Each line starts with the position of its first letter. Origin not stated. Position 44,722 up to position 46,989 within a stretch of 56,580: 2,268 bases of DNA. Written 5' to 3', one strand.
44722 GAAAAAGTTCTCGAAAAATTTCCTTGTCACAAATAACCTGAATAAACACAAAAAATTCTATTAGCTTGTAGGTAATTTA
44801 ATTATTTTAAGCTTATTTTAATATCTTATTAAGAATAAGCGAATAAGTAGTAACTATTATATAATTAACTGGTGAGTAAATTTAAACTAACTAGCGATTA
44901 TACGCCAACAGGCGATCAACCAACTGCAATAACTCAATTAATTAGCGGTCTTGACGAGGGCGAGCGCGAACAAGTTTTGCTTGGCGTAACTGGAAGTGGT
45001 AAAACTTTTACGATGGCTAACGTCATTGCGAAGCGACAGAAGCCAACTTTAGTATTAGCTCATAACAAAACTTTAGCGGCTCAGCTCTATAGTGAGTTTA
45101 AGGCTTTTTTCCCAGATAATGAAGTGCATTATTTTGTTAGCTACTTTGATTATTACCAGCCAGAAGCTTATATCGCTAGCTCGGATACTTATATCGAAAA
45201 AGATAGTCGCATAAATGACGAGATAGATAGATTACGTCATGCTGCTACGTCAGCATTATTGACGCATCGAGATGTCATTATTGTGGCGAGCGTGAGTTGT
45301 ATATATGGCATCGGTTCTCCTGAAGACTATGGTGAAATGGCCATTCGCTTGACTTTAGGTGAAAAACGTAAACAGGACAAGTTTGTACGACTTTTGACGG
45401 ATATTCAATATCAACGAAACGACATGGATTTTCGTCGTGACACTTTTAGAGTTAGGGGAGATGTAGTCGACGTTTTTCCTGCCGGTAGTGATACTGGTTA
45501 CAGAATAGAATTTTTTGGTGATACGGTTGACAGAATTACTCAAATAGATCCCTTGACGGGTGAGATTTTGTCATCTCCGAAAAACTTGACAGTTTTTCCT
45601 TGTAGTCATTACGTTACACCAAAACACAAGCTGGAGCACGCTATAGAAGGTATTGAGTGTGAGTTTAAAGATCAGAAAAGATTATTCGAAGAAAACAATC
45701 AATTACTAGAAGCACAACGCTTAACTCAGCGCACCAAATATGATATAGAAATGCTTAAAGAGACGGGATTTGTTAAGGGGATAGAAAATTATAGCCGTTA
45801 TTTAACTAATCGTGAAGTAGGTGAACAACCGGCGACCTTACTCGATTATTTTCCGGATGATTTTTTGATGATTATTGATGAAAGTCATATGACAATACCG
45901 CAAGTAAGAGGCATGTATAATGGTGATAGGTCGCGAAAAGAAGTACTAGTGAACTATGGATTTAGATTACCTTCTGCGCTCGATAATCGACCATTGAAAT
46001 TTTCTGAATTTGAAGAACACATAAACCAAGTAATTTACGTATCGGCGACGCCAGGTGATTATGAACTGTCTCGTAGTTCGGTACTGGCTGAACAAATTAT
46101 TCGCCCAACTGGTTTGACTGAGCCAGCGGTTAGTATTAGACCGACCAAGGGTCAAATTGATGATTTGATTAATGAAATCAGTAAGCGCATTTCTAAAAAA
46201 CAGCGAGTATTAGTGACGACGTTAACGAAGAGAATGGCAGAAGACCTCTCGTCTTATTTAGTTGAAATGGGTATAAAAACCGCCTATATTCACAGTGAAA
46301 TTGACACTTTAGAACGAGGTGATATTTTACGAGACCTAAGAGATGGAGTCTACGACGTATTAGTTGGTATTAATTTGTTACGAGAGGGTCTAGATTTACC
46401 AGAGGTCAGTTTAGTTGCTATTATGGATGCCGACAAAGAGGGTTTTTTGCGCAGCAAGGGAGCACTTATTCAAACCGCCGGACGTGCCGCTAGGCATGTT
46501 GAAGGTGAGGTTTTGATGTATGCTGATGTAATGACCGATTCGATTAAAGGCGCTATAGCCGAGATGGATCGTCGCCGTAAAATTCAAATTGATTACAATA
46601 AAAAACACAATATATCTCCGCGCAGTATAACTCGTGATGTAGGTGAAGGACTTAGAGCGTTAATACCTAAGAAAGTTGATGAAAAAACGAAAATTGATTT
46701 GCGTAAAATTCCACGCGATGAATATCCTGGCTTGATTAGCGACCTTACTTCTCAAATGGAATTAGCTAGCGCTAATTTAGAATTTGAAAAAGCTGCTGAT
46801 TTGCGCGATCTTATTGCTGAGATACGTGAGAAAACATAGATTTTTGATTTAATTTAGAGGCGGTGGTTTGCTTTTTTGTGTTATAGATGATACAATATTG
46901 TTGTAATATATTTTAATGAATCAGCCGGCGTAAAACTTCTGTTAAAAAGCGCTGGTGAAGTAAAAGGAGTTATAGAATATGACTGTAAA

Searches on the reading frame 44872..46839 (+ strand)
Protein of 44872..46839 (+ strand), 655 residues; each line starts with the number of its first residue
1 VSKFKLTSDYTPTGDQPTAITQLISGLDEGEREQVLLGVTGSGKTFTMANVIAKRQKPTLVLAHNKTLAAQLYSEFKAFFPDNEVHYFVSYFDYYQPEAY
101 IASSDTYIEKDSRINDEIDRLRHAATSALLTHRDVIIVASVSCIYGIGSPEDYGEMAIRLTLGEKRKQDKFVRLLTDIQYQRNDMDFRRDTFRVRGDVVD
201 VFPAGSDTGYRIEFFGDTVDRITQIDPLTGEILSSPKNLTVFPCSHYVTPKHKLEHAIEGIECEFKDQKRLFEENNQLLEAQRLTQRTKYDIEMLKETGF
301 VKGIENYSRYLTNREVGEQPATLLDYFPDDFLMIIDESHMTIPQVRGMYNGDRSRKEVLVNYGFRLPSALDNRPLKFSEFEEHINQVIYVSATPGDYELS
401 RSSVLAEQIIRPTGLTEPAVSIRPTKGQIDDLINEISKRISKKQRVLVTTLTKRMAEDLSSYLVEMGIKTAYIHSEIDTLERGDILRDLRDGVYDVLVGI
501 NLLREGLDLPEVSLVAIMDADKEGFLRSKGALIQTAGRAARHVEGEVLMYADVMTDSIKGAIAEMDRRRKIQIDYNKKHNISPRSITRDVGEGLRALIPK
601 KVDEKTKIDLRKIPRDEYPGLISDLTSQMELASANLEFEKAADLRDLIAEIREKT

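Call 66: search_protein_families(library=ncbifam, proteins=[window:44872-46839:+])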
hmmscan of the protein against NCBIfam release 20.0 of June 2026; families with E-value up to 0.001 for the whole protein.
window:44872-46839:+ (655 aa): 35 families (the best 25 are shown)
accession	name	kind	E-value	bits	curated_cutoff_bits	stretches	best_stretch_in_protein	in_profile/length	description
NF003673.1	PRK05298.1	equivalog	0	1043.8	743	1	3-653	1-652/653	excinuclease ABC subunit UvrB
TIGR00631.1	uvrb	equivalog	0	1019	750.1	1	3-652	1-658/658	excinuclease ABC subunit UvrB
TIGR00580.2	mfd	equivalog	3.7e-23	81.9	800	2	176-357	2-152/907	transcription-repair coupling factor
NF004066.1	PRK05580.1-3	equivalog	8e-14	50.9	813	2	484-549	581-654/788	primosomal protein N'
NF007966.0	PRK10689.1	equivalog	1.7e-13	49.2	1329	1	33-275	15-241/1148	transcription-repair coupling factor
NF004067.0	PRK05580.1-4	equivalog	2.3e-11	42.8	763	1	452-553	496-605/737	primosomal protein N'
TIGR00595.1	priA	equivalog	4.3e-11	42.1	230.35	1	449-550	271-380/509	replication restart helicase PriA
TIGR00643.1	recG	equivalog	2.6e-09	36.3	659.4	1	453-542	470-553/629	ATP-dependent DNA helicase RecG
NF053632.1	heli_RadD_YejH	equivalog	3.3e-09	35.6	720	1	430-520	237-325/573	DNA repair helicase RadD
NF004070.0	PRK05580.2-2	equivalog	4.9e-09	34.9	921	1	483-577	525-627/729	primosomal protein N'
NF004069.0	PRK05580.2-1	equivalog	1e-08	34.1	767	1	452-550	389-494/612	primosomal protein N'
NF004068.0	PRK05580.1-5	equivalog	1.3e-08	33.4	1249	1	454-549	558-661/795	primosomal protein N'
NF053636.1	DDHlcsCsdAPsy1082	equivalog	1.9e-08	33.3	890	1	444-521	244-321/512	DEAD/DEAH box helicase CsdA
NF008169.0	PRK10917.2-3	equivalog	1e-07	30.9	555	1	9-83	227-303/610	ATP-dependent DNA helicase RecG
NF004065.0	PRK05580.1-1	equivalog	1.6e-07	29.9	858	1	484-549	522-595/731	primosomal protein N'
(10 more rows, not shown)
